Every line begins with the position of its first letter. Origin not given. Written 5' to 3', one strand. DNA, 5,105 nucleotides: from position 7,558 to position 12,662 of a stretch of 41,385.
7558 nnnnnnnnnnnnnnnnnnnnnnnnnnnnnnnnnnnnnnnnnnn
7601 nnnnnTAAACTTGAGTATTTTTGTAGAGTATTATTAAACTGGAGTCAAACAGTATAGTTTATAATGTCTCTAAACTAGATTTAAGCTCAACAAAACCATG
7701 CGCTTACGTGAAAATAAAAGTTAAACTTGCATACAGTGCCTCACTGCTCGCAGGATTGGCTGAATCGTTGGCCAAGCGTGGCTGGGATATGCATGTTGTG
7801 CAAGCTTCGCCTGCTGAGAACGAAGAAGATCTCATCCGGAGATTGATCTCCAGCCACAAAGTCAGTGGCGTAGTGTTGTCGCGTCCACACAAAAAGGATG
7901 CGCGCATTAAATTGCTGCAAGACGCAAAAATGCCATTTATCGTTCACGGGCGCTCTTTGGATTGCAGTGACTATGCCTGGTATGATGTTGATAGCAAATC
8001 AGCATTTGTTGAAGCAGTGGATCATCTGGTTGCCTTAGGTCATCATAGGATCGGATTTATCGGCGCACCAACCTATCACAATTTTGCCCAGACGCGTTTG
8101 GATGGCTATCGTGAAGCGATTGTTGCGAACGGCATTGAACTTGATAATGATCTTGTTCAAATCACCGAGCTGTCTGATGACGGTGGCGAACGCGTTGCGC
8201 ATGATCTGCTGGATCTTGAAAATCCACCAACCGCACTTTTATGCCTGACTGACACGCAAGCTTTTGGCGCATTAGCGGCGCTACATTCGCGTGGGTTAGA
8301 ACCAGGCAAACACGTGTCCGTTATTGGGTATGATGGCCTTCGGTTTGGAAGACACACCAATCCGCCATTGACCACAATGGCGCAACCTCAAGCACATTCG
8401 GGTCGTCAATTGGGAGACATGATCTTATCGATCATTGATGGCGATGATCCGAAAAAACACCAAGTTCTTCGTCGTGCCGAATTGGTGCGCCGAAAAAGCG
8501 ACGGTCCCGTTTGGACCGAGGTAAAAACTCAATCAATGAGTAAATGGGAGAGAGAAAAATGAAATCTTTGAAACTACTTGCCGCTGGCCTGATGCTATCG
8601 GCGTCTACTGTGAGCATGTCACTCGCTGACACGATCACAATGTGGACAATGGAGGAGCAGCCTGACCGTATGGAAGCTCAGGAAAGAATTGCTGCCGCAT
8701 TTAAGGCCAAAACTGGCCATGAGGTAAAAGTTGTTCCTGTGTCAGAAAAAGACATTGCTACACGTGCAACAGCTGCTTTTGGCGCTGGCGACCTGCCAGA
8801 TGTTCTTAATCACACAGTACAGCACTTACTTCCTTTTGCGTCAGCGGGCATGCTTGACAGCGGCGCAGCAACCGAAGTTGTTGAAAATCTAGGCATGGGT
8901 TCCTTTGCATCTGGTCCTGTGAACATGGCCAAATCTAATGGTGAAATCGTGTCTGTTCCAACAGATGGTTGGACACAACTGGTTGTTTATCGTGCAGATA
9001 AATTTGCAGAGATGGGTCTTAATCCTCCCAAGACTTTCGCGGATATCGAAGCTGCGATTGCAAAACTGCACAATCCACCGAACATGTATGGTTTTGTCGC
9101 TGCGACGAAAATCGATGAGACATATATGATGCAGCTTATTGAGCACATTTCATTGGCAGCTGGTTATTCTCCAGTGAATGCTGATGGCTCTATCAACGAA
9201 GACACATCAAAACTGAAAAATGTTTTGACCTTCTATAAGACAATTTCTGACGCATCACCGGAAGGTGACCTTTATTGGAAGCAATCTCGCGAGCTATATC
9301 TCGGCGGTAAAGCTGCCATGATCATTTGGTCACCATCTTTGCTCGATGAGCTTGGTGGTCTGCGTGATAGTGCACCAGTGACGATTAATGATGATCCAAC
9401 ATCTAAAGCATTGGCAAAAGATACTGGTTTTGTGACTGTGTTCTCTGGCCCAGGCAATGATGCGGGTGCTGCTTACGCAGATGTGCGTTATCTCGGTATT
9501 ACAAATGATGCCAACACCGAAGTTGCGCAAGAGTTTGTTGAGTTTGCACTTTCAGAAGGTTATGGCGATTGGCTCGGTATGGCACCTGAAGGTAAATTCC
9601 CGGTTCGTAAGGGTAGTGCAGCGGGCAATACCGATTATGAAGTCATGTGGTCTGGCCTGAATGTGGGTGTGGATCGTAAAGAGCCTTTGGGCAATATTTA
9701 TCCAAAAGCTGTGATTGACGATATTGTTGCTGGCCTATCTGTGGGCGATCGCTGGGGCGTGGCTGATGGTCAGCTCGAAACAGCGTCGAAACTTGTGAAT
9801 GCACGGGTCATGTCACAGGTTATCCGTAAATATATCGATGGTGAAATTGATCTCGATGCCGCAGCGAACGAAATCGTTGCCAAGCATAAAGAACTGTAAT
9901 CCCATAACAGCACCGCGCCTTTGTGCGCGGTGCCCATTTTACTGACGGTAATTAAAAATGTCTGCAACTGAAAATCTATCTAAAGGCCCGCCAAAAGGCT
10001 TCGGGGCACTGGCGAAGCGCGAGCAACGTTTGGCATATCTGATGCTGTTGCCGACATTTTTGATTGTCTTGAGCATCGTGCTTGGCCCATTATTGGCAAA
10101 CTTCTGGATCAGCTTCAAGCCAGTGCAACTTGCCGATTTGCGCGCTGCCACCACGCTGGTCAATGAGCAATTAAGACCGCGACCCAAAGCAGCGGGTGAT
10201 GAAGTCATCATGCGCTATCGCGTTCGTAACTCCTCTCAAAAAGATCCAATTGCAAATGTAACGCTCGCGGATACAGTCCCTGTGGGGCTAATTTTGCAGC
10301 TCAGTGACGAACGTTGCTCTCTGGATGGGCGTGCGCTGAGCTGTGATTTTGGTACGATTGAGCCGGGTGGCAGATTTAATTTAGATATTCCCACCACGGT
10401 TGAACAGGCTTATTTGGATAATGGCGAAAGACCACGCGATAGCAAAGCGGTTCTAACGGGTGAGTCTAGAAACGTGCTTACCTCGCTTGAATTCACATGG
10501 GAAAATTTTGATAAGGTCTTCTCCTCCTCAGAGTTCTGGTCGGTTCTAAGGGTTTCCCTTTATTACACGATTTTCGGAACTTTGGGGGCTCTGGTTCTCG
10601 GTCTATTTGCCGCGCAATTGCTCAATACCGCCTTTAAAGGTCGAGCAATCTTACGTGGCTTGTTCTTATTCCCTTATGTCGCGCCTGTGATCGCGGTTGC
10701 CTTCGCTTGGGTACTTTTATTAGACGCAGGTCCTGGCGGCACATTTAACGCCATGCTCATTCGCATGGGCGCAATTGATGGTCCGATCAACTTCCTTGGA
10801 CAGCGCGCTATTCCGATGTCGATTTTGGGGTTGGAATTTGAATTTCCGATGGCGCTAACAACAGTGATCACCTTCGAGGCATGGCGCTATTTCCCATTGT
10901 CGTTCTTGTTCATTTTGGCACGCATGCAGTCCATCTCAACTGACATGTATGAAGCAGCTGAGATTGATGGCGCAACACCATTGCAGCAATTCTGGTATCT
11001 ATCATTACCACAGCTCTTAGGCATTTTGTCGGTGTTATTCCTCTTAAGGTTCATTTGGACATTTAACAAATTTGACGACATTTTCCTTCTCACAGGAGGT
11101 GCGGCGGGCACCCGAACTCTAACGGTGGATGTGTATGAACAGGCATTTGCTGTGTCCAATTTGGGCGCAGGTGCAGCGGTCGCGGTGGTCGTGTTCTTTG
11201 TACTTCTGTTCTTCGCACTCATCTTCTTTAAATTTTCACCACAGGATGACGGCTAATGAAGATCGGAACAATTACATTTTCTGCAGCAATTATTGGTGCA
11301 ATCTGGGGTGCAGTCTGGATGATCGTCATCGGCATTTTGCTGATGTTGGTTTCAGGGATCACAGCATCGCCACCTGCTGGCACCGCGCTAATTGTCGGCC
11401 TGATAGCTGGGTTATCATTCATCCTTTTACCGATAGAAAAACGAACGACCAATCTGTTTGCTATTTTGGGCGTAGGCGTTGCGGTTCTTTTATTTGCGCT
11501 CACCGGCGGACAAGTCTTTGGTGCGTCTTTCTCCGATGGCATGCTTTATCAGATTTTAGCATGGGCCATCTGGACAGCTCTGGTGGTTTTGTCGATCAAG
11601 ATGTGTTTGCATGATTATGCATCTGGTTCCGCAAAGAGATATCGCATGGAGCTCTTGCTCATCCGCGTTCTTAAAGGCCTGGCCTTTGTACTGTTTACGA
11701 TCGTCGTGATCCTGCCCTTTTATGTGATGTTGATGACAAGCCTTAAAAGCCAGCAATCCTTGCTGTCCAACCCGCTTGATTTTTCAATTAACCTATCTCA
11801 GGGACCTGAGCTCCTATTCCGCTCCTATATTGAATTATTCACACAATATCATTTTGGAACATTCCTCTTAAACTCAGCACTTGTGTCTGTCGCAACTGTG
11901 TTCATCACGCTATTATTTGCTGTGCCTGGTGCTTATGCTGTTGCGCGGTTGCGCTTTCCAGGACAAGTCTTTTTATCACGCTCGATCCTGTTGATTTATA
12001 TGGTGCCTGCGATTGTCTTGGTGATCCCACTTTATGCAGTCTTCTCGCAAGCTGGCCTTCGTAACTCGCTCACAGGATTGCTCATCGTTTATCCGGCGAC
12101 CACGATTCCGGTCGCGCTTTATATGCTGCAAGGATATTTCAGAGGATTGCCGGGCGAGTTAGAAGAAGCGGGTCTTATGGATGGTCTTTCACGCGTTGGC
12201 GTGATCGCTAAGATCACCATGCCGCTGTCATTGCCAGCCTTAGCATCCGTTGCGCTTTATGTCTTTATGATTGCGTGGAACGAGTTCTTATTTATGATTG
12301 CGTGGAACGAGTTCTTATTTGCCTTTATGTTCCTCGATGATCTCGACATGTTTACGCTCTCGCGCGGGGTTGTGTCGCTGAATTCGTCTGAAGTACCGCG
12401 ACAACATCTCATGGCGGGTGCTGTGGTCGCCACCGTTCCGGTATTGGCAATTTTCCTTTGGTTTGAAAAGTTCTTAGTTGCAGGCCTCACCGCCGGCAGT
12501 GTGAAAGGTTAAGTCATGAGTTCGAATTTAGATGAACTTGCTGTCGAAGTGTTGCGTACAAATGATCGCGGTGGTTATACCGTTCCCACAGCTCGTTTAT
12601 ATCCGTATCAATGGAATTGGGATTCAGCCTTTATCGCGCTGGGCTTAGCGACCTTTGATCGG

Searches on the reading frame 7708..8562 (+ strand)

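Call 48: search_protein_families(library=pfam, proteins=[window:7708-8562:+], max_evalue=0.00001)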
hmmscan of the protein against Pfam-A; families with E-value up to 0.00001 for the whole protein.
window:7708-8562:+ (284 aa): 3 families
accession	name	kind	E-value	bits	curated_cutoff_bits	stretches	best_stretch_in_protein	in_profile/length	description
PF13377.12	Peripla_BP_3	-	6e-29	101.7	26.5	1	104-264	1-166/167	Periplasmic binding protein-like domain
PF00532.27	Peripla_BP_1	-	1e-25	91.2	22.2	1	8-251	14-271/281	Periplasmic binding proteins and sugar binding domain of LacI family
PF13407.12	Peripla_BP_4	-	3.8e-07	30.4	35.1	1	12-211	15-219/258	Periplasmic binding protein domain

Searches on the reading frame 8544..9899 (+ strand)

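Call 48: search_protein_families(library=pfam, proteins=[window:8544-9899:+], max_evalue=0.00001)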
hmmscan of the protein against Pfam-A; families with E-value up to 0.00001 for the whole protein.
window:8544-9899:+ (451 aa): 2 families
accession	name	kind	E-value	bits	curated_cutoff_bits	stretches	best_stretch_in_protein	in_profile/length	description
PF01547.30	SBP_bac_1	-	5.9e-22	79.5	26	1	46-340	11-305/307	Bacterial extracellular solute-binding protein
PF13416.11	SBP_bac_8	-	5.9e-19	69.4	27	1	49-360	2-267/279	Bacterial extracellular solute-binding protein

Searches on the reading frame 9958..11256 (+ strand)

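Call 48: search_protein_families(library=pfam, proteins=[window:9958-11256:+], max_evalue=0.00001)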
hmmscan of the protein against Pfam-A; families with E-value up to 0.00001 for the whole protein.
window:9958-11256:+ (432 aa): 1 family
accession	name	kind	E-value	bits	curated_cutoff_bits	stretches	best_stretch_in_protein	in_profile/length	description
PF00528.27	BPD_transp_1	-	3e-12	47.1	26.4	1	212-423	2-174/184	Binding-protein-dependent transport system inner membrane component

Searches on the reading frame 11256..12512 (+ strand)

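Call 48: search_protein_families(library=pfam, proteins=[window:11256-12512:+], max_evalue=0.00001)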
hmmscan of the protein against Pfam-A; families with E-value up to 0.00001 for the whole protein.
window:11256-12512:+ (418 aa): 1 family
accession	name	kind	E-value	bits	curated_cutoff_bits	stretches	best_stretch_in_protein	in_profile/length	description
PF00528.27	BPD_transp_1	-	1.7e-13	51.2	26.4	1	224-407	3-178/184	Binding-protein-dependent transport system inner membrane component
